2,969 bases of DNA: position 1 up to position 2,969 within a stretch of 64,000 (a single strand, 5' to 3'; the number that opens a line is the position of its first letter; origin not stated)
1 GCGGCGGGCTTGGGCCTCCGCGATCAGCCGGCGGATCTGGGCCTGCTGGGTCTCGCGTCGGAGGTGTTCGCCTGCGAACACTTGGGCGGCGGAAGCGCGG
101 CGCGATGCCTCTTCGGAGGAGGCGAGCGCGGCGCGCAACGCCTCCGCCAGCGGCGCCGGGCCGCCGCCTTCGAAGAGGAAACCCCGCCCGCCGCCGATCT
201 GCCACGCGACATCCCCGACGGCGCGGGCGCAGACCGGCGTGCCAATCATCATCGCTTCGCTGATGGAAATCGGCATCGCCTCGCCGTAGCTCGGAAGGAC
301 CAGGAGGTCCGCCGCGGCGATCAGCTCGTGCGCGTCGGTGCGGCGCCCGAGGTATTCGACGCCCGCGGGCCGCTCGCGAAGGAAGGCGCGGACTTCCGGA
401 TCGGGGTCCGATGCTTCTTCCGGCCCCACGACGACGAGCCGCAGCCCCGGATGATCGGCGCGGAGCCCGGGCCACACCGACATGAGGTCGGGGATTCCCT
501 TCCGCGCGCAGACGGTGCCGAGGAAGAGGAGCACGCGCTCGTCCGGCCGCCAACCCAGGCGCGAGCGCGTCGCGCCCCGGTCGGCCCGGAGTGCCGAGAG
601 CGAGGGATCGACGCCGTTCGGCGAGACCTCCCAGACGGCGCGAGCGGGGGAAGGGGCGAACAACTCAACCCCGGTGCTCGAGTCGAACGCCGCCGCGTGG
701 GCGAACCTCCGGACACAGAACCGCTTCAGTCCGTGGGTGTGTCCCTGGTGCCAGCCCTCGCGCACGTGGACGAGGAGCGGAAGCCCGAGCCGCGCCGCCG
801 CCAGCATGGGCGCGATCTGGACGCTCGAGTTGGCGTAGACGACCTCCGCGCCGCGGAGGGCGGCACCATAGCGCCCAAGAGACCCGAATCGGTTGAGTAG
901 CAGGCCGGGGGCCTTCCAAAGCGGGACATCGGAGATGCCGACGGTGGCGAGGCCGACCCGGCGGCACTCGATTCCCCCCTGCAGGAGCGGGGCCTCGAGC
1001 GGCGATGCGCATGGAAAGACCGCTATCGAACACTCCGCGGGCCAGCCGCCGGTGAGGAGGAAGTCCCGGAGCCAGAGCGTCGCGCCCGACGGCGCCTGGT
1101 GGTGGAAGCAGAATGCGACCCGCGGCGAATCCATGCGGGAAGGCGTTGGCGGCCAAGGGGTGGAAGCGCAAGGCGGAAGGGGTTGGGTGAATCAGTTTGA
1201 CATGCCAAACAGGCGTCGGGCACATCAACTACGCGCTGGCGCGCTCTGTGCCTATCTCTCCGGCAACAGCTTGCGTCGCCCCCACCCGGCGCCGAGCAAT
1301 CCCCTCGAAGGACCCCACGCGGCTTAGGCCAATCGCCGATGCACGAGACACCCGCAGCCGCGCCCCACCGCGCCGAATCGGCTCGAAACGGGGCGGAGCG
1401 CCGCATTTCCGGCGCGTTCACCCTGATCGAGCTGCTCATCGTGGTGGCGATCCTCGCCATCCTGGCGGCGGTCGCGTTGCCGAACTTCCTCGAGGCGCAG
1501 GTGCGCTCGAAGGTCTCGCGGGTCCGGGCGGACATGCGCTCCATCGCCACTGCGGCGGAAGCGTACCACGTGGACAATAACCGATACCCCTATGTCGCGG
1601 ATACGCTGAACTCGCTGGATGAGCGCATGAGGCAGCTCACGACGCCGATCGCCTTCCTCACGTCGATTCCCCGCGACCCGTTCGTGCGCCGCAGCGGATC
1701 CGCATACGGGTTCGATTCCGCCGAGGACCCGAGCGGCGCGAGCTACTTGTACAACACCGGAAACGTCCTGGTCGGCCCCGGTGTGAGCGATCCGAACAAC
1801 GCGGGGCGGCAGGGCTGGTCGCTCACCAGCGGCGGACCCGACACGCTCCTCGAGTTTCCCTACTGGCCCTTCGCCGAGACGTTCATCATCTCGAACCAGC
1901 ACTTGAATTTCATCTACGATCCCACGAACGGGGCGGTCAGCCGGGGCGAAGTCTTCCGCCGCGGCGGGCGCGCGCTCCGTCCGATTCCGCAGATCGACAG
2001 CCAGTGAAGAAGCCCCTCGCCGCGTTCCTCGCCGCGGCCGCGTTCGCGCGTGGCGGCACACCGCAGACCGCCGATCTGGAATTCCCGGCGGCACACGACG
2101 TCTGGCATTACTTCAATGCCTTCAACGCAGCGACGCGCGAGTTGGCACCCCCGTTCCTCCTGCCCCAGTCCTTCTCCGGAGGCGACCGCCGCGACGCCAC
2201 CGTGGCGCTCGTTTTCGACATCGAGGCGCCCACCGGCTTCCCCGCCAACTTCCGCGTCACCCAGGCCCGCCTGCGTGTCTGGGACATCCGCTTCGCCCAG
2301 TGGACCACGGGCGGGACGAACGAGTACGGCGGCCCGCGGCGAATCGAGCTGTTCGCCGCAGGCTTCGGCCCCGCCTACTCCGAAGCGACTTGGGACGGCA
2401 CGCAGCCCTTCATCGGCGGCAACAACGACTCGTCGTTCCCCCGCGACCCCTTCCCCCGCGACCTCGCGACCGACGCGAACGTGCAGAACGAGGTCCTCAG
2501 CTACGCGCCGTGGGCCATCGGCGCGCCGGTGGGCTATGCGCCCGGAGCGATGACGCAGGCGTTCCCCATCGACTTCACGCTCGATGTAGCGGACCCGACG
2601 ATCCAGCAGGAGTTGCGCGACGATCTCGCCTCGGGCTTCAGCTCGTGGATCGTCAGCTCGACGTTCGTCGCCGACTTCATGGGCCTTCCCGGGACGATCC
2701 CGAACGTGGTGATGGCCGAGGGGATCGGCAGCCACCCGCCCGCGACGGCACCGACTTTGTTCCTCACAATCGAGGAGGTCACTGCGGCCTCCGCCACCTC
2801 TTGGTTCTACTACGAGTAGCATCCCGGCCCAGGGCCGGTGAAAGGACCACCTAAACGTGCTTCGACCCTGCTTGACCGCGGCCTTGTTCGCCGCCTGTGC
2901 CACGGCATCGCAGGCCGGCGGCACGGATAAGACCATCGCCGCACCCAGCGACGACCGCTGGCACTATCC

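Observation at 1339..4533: GspG-like pseudopilin translationally coupled to two secreted proteins carrying three copies of a novel domain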

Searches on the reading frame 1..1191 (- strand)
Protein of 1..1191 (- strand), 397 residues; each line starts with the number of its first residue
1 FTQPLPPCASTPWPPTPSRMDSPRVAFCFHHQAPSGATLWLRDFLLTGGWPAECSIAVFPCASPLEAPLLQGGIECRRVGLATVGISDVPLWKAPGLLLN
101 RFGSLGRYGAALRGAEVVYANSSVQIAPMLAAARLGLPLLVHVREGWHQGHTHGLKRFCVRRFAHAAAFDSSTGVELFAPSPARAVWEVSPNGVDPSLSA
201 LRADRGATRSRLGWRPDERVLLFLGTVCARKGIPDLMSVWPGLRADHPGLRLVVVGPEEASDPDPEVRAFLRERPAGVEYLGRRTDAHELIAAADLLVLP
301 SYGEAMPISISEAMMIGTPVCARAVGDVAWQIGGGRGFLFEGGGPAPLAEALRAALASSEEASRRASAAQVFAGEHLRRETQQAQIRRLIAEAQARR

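Call 27: search_protein_families(library=pfam, proteins=[window:1-1191:-], max_evalue=0.001)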
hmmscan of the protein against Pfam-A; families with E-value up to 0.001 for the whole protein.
window:1-1191:- (397 aa): 2 families
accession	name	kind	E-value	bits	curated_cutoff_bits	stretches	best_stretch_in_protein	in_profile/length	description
PF13692.12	Glyco_trans_1_4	-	8.3e-23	81.7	27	1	219-357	2-141/142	Glycosyl transferases group 1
PF00534.26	Glycos_transf_1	-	4.8e-22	78.7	26.4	1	207-369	4-169/172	Glycosyl transferases group 1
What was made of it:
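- Checked: Divergent gene: the upstream gene (1-1191, minus strand) is a GT1 glycosyltransferase (Glycos_transf_1 E=4.8e-22, call 27).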

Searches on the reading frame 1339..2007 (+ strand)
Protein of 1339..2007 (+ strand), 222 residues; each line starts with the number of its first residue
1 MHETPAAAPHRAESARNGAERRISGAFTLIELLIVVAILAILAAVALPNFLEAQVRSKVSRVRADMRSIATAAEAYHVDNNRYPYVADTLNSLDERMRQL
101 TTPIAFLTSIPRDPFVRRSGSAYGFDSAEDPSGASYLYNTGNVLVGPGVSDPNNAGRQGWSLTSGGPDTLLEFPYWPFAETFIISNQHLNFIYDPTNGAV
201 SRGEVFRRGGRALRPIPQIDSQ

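Call 3: search_protein_families(library=pfam, proteins=[window:1339-2007:+], max_evalue=1)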
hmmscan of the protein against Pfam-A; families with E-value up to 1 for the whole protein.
window:1339-2007:+ (222 aa): 6 families
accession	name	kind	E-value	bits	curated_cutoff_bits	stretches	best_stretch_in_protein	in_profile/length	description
PF08334.16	T2SSG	-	3.5e-07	30.7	21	1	50-117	2-72/108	Type II secretion system (T2SS), protein G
PF07963.17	N_methyl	-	6.6e-07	29.1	21.2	1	24-47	4-27/27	Prokaryotic N-terminal methylation motif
PF16732.10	ComP_DUS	-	0.14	13.5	27.3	1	48-88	1-37/87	Type IV minor pilin ComP, DNA uptake sequence receptor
PF22434.1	PilW_C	-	0.17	12.1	27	1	56-91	4-39/128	PilW, C-terminal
PF18879.6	EspA_EspE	-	0.18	12.6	27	1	69-100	36-67/84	EspA/EspE family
PF14221.11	DUF4330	-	0.19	12.3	27.6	1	22-62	9-53/167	Domain of unknown function (DUF4330)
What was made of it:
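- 1339..2007 (+): Gene A: GspG-like pseudopilin, 222 aa. NCBI names it 'type II secretion system protein GspG' in a Candidatus Sumerlaeia MAG. Pfam N_methyl 6.6e-7 and T2SSG 3.5e-7 (call 3).
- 1408..1479 (+): Prepilin cleavage/methylation motif and start of the hydrophobic helix (aa 24-47, SG-A|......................). Glu31 falls at +5 only if cleavage follows Ala26. Pfam N_methyl match covers aa 24-47 (call 3).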

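Call 4: search_protein_families(library=ncbifam, proteins=[window:1339-2007:+], max_evalue=1)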
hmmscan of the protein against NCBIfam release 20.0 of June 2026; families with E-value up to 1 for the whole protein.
window:1339-2007:+ (222 aa): 15 families
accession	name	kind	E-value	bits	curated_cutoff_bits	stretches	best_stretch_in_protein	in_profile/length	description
NF041775.1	typeIV_PilA_Myxo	equivalog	2.4e-16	60.4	400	1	26-97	12-83/214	type IV pilin protein PilA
TIGR01710.1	typeII_sec_gspG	equivalog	3.3e-14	53.1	88.85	1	27-117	3-97/134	type II secretion system major pseudopilin GspG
NF040999.1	pilin_ComGC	equivalog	1.9e-08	34.4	75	1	26-88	3-65/84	competence type IV pilus major pilin ComGC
TIGR02532.1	IV_pilin_GFxxxE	domain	5.9e-06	25.9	16.3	1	26-47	3-24/24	prepilin-type N-terminal cleavage/methylation domain-containing protein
NF007862.0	PRK10574.1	equivalog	1.5e-05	25.2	138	1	26-52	6-32/145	prepilin peptidase-dependent pilin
NF041013.1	T4P_ComGE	equivalog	0.00022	21.3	49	1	26-70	5-49/83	competence type IV pilus minor pilin ComGE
TIGR01708.2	typeII_sec_gspH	equivalog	0.00022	21.2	80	1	27-65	4-42/169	type II secretion system minor pseudopilin GspH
TIGR02596.1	TIGR02596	subfamily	0.00042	20.5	70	1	27-58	1-35/196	Verru_Chthon cassette protein D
TIGR01711.1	gspJ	equivalog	0.0049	16.7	64.85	1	26-68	2-45/192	type II secretion system minor pseudopilin GspJ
TIGR02599.1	TIGR02599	subfamily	0.008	15.5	256.5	1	26-47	1-22/361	Verru_Chthon cassette protein C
NF007800.0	PRK10506.1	equivalog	0.012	15.5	158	1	26-69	10-53/163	prepilin peptidase-dependent protein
NF040982.1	ComGD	equivalog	0.017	15.5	70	1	26-68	3-49/139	competence type IV pilus minor pilin ComGD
TIGR01707.1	gspI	equivalog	0.033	14.7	44.35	1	27-49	2-24/101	type II secretion system minor pseudopilin GspI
NF047933.1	antiphage_GapS4a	subfamily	0.11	11.7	270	1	52-98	141-185/302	GapS4a family protein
NF047827.1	T3SSXpsH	equivalog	0.16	11.8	160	1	28-74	4-54/145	type II secretion system protein XpsH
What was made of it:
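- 1339..2007 (+): TIGR01710 GspG scores 53.1 bits, below its 88.85 cutoff (call 4).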

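Call 86: find_homologous_proteins(query=window:1339-2007:+, max_evalue=1e-10)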
Query window:1339-2007:+ (222 aa): 6066 proteins with E <= 1e-10 among 8000 candidates; the best 120 are listed.
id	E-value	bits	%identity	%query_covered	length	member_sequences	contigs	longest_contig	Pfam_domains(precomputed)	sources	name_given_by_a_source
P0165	1.0e-142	491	100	100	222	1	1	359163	PF07963.18,PF08334.17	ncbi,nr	ncbi:MAG: type II secretion system protein GspG [Candidatus Sumerlaeia bacterium]|nr:type II secreti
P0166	1.9e-88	314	72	89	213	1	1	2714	PF07963.18,PF08334.17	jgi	jgi:prepilin-type N-terminal cleavage/methylation domain-containing protein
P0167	2.5e-86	307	65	94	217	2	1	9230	PF07963.18,PF08334.17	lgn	-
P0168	5.7e-86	306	67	89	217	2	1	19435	PF07963.18,PF08334.17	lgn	-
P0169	5.9e-86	306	69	89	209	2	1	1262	PF07963.18,PF08334.17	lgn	-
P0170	2.4e-85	304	68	89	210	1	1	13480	PF07963.18,PF08334.17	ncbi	-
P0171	4.0e-84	300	64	93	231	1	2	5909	PF07963.18,PF08334.17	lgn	-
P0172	3.2e-83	297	65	89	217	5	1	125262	PF07963.18,PF08334.17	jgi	jgi:type II secretion system protein G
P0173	2.7e-78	281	65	91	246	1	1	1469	PF07963.18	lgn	-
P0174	3.9e-77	277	61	94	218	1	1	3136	PF07963.18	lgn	-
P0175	2.0e-76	275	62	96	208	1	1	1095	PF07963.18,PF08334.17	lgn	-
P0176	2.3e-73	265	61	94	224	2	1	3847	PF07963.18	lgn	-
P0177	3.6e-73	264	64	88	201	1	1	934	PF07963.18,PF08334.17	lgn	-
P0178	7.8e-72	260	63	89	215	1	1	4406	PF07963.18,PF08334.17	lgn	-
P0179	1.6e-70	255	63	89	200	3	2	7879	PF07963.18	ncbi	-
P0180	5.4e-70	254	57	91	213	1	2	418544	PF07963.18,PF08334.17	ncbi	ncbi:MAG: type II secretion system protein [Sumerlaeia bacterium]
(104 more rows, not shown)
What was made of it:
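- A is annotated GspG (call 86). A belongs to a large pseudopilin family, with thousands of hits sharing the N-terminal helix (call 86).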

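Call 87: find_encoding_contigs(protein=P0172, flank=6000, max_places=1)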
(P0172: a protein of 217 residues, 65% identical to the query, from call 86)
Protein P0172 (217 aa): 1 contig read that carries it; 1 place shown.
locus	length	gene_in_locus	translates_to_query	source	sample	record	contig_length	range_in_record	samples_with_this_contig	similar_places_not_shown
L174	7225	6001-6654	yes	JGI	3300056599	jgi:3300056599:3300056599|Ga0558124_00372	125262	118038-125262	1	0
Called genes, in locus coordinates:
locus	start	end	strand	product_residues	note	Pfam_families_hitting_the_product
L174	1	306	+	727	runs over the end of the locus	-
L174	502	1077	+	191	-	PF02620:YceD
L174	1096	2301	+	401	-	PF13559:DUF4129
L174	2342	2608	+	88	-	-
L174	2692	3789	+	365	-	PF24981:Beta-prop_ATRN-LZTR1 (faint), PF24681:Kelch_KLHDC2_KLHL20_DRC7, PF24996:NANM (faint), PF13415:Beta-prop_FBX42 (faint)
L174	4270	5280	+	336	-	PF07646:Kelch_2 (faint), PF24681:Kelch_KLHDC2_KLHL20_DRC7, PF24981:Beta-prop_ATRN-LZTR1 (faint), PF24996:NANM (faint), PF01344:Kelch_1 (faint), PF13415:Beta-prop_FBX42 (weak), PF24681:Kelch_KLHDC2_KLHL20_DRC7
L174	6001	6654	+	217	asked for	PF07963:N_methyl, PF08334:T2SSG (weak)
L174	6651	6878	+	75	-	-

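Call 88: find_encoding_contigs(protein=P0168, flank=6000, max_places=1)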
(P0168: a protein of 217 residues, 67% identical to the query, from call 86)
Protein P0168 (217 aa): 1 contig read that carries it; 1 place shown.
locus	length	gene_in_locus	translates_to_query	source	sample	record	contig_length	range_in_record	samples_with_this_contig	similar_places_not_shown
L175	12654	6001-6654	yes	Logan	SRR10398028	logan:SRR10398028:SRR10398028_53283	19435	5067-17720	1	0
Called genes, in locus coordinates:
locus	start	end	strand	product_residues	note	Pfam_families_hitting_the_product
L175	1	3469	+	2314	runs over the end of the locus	PF13229:Beta_helix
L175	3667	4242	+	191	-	PF02620:YceD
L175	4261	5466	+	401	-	PF13559:DUF4129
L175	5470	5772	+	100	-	-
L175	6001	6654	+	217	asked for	PF07963:N_methyl (weak), PF08334:T2SSG (weak)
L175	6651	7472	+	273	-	-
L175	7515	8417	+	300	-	-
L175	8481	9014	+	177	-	PF06228:ChuX_HutX, PF05171:HemS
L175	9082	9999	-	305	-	PF19300:BPD_transp_1_N (weak), PF00528:BPD_transp_1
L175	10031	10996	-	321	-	PF01699:Na_Ca_ex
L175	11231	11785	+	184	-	-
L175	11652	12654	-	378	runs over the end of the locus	PF00005:ABC_tran (faint), PF02463:SMC_N (weak), PF13175:AAA_15, PF13476:AAA_23 (faint), PF13304:AAA_21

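Call 89: find_encoding_contigs(protein=P0180, flank=6000, max_places=1)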
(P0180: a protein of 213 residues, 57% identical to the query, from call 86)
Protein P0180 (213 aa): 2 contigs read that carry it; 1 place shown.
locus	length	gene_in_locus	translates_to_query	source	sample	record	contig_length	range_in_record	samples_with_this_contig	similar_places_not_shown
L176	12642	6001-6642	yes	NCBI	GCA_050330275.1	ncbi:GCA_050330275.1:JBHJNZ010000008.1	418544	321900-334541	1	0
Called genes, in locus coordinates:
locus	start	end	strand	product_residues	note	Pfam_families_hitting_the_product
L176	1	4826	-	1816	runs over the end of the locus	PF00082:Peptidase_S8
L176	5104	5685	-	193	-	-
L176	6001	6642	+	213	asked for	PF07963:N_methyl (weak), PF08334:T2SSG (weak)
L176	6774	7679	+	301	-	-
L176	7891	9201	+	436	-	PF00282:Pyridoxal_deC, PF01212:Beta_elim_lyase (weak), PF00266:Aminotran_5 (weak)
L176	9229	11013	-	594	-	PF00005:ABC_tran, PF00006:ATP-synt_ab (faint), PF02463:SMC_N (weak), PF00004:AAA (faint), PF13304:AAA_21 (faint), PF08352:oligo_HPY, PF00005:ABC_tran, PF08352:oligo_HPY (weak), +1 more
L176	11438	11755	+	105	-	PF13146:TRL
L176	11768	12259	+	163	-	-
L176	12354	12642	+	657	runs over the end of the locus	-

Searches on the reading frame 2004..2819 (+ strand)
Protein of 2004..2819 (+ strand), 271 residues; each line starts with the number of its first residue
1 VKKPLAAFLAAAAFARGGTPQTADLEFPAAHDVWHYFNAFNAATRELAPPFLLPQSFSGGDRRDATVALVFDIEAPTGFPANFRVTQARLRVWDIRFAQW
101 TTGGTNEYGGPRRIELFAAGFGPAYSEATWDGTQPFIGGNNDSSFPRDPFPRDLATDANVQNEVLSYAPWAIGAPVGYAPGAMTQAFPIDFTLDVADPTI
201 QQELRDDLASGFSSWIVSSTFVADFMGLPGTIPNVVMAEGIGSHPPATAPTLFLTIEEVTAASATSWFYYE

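Call 3: search_protein_families(library=pfam, proteins=[window:2004-2819:+], max_evalue=1)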
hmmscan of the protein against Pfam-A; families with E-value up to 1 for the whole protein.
window:2004-2819:+ (271 aa): 0 families

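Call 4: search_protein_families(library=ncbifam, proteins=[window:2004-2819:+], max_evalue=1)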
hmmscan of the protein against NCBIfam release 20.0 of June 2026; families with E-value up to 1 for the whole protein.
window:2004-2819:+ (271 aa): 0 families

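Call 65: predict_structure(alignment_id=A2)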
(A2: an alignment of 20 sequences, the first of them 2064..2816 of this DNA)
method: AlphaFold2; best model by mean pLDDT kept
length: 251 residues; sequences in the alignment: 20
mean_pLDDT: 89.7   pTM: 0.89
mean pLDDT of the five models: 89.7, 89.6, 89.5, 88.9, 88.0
residues with pLDDT >= 90: 166; 70-90: 64; 50-70: 21; < 50: 0
segments of 3 or more residues with pLDDT < 50: none
pLDDT, mean of each block of 10 residues (from residue 1): 96 84 86 85 90 91 95 96 92 96 89 79 76 89 77 97 96 97 95 96 85 96 97 95 68 64
secondary structure, 60 per line:
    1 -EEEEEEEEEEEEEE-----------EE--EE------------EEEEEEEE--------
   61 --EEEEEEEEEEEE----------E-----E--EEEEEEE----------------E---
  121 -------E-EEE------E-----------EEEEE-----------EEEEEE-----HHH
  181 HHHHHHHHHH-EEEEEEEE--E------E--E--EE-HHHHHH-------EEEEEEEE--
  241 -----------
elements in order: E2-15 E45-52 E63-74 E94-100 E130-132 E151-155 E167-172 H178-190 E192-199 H218-223 E231-238
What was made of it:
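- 2004..2819 (+): Gene B: secreted 271-aa protein with one copy of the domain. AF2 pLDDT 89.7, pTM 0.89 (call 65).
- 2784..2816 (+): C-terminal tail of B (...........), an instance of the W-x-x-[YF]-[YE]-COOH motif. In the AF2 model of B the tail has no secondary structure and pLDDT 64-68 (call 65).
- B's tail is unstructured in the AF2 model (call 65).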
